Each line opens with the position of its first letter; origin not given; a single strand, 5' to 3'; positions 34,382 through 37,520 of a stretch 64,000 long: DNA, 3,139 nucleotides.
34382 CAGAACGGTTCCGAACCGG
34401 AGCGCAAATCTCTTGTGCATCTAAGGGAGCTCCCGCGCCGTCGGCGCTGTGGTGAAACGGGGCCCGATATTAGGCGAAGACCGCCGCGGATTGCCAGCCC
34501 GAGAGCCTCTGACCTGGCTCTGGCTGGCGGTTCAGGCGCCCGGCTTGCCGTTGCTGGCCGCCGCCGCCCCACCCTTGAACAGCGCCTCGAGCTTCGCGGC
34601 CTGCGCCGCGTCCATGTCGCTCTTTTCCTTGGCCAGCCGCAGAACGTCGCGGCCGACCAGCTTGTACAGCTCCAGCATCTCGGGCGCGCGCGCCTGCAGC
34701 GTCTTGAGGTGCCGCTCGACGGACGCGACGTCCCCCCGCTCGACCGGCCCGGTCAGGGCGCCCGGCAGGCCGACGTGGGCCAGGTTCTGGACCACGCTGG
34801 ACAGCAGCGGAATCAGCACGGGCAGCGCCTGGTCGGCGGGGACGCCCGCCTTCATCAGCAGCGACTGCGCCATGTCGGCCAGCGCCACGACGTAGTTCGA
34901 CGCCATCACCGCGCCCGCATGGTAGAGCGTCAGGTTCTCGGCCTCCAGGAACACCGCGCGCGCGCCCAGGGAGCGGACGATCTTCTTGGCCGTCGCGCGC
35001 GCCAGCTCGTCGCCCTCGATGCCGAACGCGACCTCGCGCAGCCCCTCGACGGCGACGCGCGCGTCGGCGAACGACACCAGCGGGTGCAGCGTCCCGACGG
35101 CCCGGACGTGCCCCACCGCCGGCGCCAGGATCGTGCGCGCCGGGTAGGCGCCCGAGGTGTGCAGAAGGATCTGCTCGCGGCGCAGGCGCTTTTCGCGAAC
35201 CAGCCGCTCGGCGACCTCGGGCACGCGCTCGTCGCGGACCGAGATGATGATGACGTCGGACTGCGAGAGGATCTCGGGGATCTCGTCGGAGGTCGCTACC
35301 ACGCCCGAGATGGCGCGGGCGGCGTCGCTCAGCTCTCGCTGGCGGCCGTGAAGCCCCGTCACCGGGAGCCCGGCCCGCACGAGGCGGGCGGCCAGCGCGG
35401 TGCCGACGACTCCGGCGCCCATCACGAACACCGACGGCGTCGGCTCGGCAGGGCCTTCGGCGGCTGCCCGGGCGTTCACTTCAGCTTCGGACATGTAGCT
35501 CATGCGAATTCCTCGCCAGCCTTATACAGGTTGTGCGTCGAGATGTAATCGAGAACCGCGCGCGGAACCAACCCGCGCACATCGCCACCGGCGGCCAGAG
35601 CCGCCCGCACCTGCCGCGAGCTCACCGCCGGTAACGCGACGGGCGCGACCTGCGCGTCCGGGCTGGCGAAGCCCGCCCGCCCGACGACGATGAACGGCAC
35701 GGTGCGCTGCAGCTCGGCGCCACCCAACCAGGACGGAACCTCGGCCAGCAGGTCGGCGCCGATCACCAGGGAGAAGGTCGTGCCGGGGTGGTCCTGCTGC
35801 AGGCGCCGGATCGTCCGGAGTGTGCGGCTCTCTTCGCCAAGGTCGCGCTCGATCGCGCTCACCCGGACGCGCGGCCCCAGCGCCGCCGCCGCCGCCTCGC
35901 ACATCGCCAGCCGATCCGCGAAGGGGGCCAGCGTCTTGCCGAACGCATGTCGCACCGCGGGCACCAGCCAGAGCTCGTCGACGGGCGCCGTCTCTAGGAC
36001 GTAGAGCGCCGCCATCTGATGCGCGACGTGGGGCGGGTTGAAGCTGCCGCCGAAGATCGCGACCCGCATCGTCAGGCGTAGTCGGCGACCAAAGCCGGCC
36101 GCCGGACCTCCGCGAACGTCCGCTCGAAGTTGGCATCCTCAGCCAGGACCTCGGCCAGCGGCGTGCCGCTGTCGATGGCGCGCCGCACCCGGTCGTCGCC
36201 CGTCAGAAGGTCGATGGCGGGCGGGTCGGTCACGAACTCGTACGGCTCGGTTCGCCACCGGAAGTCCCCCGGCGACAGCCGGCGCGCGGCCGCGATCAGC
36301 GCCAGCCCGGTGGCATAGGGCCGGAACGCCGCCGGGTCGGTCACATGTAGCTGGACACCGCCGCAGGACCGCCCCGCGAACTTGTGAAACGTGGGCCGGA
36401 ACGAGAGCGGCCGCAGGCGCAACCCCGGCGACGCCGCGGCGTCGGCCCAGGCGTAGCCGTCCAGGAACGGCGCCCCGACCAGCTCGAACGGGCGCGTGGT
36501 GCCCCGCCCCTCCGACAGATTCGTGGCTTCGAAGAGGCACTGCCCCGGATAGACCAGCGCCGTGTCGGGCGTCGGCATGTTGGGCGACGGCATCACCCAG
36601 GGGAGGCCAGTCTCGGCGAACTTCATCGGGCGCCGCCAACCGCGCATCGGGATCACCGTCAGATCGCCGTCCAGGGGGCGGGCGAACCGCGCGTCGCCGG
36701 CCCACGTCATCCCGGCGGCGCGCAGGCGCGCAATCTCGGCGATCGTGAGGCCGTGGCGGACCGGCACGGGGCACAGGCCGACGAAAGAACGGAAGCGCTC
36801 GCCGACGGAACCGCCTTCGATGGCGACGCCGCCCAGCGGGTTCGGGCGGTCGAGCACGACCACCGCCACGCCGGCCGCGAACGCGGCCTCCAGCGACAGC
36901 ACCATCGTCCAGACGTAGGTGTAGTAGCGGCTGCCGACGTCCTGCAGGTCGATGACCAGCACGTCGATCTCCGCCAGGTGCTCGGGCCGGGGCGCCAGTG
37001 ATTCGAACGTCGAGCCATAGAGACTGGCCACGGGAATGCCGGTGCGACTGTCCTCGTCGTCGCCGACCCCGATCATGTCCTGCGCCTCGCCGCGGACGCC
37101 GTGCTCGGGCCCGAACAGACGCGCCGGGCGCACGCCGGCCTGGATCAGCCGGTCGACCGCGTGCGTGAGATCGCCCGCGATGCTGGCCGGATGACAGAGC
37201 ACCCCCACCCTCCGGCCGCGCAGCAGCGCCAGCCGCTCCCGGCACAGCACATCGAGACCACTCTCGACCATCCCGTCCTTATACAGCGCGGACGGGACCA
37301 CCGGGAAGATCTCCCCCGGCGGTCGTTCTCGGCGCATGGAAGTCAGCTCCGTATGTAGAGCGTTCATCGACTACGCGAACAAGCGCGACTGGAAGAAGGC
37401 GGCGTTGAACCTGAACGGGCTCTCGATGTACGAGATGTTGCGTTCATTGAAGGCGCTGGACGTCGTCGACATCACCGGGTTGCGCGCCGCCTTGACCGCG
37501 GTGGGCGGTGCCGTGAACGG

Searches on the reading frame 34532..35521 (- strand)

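Call 44: search_protein_families(library=pfam, proteins=[window:34532-35521:-], max_evalue=0.0001)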
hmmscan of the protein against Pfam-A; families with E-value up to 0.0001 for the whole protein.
window:34532-35521:- (329 aa): 5 families
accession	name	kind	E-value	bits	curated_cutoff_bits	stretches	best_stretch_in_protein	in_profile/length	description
PF10728.14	DUF2520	-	2.8e-35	121.2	25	1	165-291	2-123/125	Domain of unknown function (DUF2520)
PF10727.15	Rossmann-like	-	3.6e-09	36.9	23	1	29-138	15-122/131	Rossmann-like domain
PF03807.23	F420_oxidored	-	7e-08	33.4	21.6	1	32-119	3-88/94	NADP oxidoreductase coenzyme F420-dependent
PF03446.21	NAD_binding_2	-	1.2e-05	25.9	21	1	31-130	2-100/161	NAD binding domain of 6-phosphogluconate dehydrogenase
PF01262.27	AlaDh_PNT_C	-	5.6e-05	23.1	23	1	29-96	29-101/214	Alanine dehydrogenase/PNT, C-terminal domain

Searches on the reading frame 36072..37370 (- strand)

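Call 44: search_protein_families(library=pfam, proteins=[window:36072-37370:-], max_evalue=0.0001)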
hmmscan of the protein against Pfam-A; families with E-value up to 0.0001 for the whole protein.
window:36072-37370:- (432 aa): 2 families
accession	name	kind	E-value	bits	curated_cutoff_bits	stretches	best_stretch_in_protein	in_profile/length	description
PF07075.17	NamZ_N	-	9.2e-72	241.1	26.9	1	55-268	1-202/203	Exo-beta-N-acetylmuramidase NamZ, N-terminal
PF20732.2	NamZ_C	-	2.7e-46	158.5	25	1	272-427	1-150/152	Exo-beta-N-acetylmuramidase NamZ, C-terminal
